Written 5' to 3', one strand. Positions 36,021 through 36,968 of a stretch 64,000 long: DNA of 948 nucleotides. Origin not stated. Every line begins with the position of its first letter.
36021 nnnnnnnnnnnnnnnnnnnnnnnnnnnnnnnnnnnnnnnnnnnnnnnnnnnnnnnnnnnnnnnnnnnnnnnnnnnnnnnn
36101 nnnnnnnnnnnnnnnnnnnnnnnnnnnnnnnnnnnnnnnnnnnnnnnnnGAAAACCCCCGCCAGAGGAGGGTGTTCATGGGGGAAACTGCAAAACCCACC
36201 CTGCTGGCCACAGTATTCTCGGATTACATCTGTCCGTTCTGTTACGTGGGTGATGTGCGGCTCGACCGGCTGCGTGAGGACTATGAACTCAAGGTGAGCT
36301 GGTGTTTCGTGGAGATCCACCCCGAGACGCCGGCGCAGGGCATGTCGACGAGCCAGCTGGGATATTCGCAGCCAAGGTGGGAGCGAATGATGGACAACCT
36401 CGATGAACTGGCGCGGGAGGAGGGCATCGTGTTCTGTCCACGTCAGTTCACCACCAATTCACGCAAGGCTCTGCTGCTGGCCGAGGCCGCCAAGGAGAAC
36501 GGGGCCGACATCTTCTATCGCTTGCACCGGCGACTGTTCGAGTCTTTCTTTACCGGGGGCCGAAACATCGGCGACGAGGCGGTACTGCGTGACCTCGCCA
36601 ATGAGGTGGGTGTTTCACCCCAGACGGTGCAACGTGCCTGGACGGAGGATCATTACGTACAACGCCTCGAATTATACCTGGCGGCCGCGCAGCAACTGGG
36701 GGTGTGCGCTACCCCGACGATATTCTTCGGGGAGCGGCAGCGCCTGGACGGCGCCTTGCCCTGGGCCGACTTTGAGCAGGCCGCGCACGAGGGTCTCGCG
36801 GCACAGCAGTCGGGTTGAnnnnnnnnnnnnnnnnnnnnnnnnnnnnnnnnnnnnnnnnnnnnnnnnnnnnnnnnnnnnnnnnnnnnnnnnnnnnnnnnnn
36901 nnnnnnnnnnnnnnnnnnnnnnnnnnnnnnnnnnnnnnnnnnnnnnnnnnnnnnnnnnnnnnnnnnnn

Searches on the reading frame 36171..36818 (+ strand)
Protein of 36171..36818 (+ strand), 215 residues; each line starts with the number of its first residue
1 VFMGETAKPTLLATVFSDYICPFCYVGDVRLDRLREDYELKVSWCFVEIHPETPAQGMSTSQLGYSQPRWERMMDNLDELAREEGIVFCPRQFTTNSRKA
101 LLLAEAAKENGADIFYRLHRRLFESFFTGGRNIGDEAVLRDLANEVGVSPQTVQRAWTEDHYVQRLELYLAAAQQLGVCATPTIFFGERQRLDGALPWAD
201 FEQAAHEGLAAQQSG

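Call 3: search_protein_families(library=pfam, proteins=[window:36171-36818:+], max_evalue=0.01)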
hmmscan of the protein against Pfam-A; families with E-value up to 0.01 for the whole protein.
window:36171-36818:+ (215 aa): 4 families
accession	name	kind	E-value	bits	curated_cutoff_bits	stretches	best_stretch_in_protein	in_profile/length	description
PF01323.26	DSBA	-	1.1e-31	110.5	25.6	1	15-204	4-189/191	DSBA-like thioredoxin domain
PF13098.12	Thioredoxin_2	-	2.3e-06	28.4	27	1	154-204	55-103/104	Thioredoxin-like domain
PF13462.12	Thioredoxin_4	-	6.3e-06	26.9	23.2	1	88-202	50-160/165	Thioredoxin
PF13743.12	Thioredoxin_5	-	0.00011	22.4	27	1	16-191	3-168/186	Thioredoxin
